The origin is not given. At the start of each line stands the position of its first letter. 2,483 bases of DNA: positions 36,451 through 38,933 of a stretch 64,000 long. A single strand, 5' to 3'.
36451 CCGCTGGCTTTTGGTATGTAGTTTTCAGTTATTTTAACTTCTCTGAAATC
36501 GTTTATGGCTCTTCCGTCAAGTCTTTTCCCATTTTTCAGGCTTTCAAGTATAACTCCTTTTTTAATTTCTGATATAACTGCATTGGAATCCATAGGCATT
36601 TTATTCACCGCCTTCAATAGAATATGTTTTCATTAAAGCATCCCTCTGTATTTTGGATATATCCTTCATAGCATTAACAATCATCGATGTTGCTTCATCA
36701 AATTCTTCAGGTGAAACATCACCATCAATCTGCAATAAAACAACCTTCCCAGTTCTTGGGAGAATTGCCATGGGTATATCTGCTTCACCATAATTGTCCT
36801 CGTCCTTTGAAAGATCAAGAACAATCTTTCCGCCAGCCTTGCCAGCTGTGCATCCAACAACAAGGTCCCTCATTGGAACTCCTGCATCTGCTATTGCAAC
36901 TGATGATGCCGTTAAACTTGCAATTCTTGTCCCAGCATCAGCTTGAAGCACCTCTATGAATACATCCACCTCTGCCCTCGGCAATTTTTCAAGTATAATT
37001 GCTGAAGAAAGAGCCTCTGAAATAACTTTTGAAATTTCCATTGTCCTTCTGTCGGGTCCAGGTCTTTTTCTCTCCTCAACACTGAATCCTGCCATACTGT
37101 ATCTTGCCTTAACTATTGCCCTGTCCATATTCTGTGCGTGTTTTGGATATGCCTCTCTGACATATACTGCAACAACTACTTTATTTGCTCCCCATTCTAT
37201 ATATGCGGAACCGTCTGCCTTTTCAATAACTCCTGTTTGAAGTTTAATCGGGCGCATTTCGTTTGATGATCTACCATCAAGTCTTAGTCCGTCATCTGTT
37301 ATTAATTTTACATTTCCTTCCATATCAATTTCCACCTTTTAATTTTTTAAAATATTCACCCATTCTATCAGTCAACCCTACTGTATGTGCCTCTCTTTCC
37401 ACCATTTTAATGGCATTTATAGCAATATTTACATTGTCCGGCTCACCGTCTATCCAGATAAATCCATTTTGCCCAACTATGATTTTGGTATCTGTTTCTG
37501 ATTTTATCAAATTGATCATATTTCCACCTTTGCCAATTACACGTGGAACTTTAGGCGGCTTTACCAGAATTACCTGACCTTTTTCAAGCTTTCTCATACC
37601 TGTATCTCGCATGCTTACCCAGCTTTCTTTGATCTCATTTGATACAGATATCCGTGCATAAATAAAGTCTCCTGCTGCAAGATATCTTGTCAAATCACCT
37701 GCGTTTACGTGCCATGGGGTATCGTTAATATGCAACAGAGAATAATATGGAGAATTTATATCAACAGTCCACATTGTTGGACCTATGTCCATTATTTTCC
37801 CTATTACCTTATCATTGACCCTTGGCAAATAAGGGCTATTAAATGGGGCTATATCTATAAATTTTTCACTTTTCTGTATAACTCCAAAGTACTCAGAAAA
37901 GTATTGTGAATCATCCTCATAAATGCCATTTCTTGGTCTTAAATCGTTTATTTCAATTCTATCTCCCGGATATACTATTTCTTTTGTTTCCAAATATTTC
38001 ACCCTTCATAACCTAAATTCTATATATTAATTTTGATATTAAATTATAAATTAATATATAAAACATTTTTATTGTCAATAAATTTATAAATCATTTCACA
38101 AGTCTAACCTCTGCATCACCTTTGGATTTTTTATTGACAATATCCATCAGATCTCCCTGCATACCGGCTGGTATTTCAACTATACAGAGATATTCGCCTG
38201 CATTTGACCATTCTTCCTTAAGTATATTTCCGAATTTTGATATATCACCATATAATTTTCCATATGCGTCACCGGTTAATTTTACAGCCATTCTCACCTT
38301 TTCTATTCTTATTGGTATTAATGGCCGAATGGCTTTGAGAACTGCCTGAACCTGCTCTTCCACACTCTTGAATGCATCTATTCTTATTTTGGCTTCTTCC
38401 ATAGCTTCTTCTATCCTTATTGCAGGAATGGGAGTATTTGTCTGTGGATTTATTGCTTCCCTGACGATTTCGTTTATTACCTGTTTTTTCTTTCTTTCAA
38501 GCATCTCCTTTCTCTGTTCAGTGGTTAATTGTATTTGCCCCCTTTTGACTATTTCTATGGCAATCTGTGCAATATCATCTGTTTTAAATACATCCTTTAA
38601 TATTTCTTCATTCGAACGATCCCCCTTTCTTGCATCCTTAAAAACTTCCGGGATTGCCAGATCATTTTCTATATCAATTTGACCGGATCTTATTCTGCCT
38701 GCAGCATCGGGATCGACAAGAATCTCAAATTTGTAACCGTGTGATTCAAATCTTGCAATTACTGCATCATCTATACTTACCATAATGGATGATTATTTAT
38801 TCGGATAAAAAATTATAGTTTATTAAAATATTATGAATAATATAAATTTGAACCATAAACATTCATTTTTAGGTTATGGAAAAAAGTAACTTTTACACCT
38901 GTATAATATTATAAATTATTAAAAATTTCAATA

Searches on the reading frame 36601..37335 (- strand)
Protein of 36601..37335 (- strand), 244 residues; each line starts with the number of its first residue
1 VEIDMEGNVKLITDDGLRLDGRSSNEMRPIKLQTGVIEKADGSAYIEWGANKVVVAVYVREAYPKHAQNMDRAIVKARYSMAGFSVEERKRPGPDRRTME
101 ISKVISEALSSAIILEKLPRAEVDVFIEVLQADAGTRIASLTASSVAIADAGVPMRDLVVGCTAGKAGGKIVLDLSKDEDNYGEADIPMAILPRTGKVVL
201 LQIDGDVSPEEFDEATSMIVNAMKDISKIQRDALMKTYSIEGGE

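Call 90: search_protein_families(library=pfam, max_evalue=0.001, proteins=[window:36601-37335:-])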
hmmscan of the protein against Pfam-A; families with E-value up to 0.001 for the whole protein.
window:36601-37335:- (244 aa): 2 families
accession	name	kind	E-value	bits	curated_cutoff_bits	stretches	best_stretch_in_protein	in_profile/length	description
PF01138.27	RNase_PH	-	2.2e-33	115.9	25.5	1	26-154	1-130/130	3' exoribonuclease family, domain 1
PF03725.20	RNase_PH_C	-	5.7e-13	49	20.8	1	157-215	1-60/67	3' exoribonuclease family, domain 2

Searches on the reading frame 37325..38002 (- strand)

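Call 90: search_protein_families(library=pfam, max_evalue=0.001, proteins=[window:37325-38002:-])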
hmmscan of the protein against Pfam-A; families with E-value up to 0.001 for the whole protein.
window:37325-38002:- (225 aa): 6 families
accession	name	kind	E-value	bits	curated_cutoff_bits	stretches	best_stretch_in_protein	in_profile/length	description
PF00013.35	KH_1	-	2.2e-10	40.6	21.5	1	144-199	3-65/66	KH domain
PF15985.11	KH_6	-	7.2e-08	33.1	27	1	142-188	1-45/47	KH domain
PF21266.3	RRP4_S1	-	1.2e-06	29.1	27.3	1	58-94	2-38/73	RRP4, S1 domain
PF21262.3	RRP40_S1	-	2.4e-05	24.6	27.1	1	58-127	1-68/83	Exosome complex component RRP40, S1 domain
PF07650.23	KH_2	-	0.0004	20.6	22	0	133-184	17-68/78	KH domain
PF22625.2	ECR1_N_2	-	0.00071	19.8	27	0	8-54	2-50/51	Exosome RNA binding protein RRP4 N-terminal domain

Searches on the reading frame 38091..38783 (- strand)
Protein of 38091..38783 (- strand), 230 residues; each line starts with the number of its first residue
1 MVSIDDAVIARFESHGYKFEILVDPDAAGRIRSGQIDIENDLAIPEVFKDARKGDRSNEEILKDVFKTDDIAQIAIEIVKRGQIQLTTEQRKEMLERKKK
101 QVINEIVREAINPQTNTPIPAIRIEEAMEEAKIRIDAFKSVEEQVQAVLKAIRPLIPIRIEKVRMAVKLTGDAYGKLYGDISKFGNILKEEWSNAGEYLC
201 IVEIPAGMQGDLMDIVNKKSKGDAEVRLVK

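Call 47: find_related_loci(query=window:38091-38783:-, collection=metagenome_contigs, flank=8000)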
Query window:38091-38783:- (230 aa) in metagenome_contigs; peptide patterns used: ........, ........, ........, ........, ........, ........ (x = any residue, [..] = any of these).
384 stretches matched a pattern; 2 encode a relative of the query (tblastn E <= 1e-3); 2 distinct loci.
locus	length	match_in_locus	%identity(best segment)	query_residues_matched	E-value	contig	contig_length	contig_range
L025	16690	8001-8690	77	1-230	2e-125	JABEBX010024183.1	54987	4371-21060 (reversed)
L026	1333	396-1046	41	5-223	9e-56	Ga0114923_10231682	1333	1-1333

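Call 90: search_protein_families(library=pfam, max_evalue=0.001, proteins=[window:38091-38783:-])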
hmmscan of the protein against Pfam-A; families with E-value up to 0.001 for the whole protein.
window:38091-38783:- (230 aa): 3 families
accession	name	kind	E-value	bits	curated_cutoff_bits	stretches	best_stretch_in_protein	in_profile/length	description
PF01172.24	SBDS_N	-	4.5e-22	78.2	24.6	1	7-92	2-88/88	Shwachman-Bodian-Diamond syndrome (SBDS) N-terminal domain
PF09377.16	SBDS_domain_II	-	1.9e-20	73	27.2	1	100-160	1-61/62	SBDS protein, domain II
PF20268.4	SBDS_C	-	1.8e-18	66.7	27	1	163-229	1-69/71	SBDS protein, C-terminal domain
